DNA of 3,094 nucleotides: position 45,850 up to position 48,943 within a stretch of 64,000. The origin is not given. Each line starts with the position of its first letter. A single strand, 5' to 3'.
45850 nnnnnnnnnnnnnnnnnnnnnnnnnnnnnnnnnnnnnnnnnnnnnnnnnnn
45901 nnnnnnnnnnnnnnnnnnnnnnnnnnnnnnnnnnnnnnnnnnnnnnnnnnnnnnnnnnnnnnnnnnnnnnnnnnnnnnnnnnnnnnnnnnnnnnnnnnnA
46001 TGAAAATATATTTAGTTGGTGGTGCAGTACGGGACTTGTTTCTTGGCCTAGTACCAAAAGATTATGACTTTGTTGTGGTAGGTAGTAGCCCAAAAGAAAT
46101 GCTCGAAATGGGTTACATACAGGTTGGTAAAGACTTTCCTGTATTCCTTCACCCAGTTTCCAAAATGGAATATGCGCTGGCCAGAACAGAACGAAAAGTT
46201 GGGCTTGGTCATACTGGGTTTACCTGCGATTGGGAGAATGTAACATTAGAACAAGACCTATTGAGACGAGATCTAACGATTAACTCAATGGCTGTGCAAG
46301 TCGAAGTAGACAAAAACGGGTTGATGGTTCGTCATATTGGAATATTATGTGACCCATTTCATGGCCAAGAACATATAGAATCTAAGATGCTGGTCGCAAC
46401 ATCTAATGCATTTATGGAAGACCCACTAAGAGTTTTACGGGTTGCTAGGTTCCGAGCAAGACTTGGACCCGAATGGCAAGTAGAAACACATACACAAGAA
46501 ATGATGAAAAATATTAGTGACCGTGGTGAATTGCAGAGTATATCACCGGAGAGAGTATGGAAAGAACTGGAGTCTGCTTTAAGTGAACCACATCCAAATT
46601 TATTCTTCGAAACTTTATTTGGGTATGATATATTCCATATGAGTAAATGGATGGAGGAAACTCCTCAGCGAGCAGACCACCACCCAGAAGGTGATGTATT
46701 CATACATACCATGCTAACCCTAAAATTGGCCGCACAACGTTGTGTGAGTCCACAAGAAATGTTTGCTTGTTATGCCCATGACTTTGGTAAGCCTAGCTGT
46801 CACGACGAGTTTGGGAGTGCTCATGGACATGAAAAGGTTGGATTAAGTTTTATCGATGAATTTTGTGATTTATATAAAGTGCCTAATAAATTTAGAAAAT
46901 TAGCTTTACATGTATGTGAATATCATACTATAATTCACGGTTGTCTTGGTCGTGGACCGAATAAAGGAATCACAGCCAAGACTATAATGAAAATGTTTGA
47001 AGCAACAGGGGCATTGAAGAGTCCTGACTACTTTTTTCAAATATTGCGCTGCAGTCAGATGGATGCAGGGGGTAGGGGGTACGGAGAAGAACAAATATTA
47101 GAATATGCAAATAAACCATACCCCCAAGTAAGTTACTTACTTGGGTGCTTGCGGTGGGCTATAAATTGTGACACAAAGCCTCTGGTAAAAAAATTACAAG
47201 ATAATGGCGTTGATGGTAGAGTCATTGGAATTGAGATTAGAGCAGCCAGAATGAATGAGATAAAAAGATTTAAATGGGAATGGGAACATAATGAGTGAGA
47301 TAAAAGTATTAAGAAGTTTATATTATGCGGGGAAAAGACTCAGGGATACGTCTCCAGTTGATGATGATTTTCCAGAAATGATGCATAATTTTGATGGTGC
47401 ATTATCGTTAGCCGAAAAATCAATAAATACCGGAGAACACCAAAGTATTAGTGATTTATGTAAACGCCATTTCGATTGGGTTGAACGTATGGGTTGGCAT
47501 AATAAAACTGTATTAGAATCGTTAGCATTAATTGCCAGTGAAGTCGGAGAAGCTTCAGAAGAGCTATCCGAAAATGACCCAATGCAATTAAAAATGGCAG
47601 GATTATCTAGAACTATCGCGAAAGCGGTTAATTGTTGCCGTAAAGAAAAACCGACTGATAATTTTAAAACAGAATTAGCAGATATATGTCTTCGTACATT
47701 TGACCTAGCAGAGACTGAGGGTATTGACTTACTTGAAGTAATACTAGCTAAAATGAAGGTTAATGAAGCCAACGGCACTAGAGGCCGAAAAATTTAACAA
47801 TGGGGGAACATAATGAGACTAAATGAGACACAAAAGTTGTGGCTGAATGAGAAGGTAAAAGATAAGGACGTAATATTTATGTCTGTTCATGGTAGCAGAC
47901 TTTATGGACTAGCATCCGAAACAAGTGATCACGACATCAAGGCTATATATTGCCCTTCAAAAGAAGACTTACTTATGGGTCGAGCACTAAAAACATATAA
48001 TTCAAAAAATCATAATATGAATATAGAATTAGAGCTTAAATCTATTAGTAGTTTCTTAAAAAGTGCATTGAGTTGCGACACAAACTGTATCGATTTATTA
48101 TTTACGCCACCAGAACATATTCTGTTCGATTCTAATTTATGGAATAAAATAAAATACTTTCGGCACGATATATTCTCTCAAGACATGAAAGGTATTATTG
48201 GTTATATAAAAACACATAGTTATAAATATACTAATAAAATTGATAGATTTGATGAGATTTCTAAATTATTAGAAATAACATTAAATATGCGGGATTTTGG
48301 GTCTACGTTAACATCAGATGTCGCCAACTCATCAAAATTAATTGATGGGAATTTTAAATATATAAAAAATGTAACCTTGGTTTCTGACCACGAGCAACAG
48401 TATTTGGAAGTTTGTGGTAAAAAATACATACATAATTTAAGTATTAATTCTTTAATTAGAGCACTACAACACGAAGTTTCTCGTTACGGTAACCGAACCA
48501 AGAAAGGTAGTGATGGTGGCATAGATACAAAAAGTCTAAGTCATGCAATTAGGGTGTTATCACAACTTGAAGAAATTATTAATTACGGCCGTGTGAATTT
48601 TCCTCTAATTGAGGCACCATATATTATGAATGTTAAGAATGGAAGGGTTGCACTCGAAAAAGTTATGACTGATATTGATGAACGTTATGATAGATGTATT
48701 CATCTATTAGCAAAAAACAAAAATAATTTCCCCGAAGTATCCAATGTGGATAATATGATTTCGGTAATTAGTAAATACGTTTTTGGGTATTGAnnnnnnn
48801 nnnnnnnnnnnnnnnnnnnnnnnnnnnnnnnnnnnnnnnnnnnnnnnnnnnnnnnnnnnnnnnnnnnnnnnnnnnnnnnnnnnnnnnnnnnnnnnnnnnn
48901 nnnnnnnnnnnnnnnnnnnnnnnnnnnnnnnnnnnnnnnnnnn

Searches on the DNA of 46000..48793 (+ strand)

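Call 5: search_dna_similar(query=window:46000-48793:+, collection=phages, mode=near, max_rows=20)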
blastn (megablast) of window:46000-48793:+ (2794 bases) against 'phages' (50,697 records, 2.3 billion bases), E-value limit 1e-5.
No match.
